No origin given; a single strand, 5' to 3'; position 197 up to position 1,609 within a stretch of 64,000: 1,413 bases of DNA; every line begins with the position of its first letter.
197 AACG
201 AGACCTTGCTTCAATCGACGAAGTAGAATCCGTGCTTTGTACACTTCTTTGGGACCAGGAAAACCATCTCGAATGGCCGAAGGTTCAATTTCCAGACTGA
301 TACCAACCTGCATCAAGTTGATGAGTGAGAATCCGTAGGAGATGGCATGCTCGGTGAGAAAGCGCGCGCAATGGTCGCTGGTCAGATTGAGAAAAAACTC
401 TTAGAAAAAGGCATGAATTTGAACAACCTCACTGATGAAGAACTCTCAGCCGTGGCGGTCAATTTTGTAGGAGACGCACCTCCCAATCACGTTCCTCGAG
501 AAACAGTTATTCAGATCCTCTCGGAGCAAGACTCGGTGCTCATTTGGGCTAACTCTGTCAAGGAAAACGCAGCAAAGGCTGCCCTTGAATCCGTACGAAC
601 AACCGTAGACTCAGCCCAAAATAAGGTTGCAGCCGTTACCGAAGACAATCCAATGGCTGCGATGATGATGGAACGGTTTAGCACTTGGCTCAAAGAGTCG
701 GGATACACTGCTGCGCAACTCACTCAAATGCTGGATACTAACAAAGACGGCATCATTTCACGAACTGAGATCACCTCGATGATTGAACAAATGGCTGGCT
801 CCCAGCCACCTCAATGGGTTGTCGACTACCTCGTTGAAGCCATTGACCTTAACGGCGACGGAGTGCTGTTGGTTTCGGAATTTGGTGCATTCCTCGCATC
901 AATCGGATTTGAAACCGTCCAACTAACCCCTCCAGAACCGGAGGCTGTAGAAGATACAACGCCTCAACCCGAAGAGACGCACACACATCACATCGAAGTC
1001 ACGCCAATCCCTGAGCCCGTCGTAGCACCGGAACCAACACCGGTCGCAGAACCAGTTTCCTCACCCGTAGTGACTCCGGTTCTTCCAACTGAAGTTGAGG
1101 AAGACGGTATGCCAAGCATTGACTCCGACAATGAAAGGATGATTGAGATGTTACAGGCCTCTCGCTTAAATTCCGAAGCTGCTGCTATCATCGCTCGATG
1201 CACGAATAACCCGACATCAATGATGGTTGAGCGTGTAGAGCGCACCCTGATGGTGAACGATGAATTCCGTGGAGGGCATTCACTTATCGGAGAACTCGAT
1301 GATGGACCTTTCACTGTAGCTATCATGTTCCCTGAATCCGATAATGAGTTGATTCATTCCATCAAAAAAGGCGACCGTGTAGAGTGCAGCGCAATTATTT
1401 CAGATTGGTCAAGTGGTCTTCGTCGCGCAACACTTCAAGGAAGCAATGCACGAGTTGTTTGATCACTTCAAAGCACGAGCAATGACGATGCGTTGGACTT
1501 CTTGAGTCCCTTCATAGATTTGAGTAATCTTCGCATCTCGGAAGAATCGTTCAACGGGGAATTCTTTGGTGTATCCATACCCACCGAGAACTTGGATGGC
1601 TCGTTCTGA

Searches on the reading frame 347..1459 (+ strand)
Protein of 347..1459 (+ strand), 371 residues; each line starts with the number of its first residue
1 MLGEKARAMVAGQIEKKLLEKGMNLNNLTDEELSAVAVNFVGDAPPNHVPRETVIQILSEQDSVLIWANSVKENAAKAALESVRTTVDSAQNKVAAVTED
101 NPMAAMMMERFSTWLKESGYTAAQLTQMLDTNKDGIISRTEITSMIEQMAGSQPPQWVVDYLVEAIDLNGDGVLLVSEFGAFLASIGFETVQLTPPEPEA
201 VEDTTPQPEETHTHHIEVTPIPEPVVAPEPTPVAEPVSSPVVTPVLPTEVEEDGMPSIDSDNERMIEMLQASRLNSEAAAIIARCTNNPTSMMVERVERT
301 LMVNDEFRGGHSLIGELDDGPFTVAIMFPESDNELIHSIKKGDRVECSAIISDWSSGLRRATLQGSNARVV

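Call 77: search_protein_families(library=pfam, proteins=[window:347-1459:+], max_evalue=0.001)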
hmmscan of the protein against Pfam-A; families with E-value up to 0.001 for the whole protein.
window:347-1459:+ (371 aa): 4 families
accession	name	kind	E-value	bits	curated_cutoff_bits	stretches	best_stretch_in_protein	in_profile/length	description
PF13202.12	EF-hand_5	-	1.4e-06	27.9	25.9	0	127-144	6-23/25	EF hand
PF00036.39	EF-hand_1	-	2.4e-06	27.1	25.4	0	127-147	7-27/29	EF hand domain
PF13405.12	EF-hand_6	-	2.9e-06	26.9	25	0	127-147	7-27/30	EF-hand domain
PF13499.12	EF-hand_7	-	3.3e-06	27.8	30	1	127-179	9-62/67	EF-hand domain pair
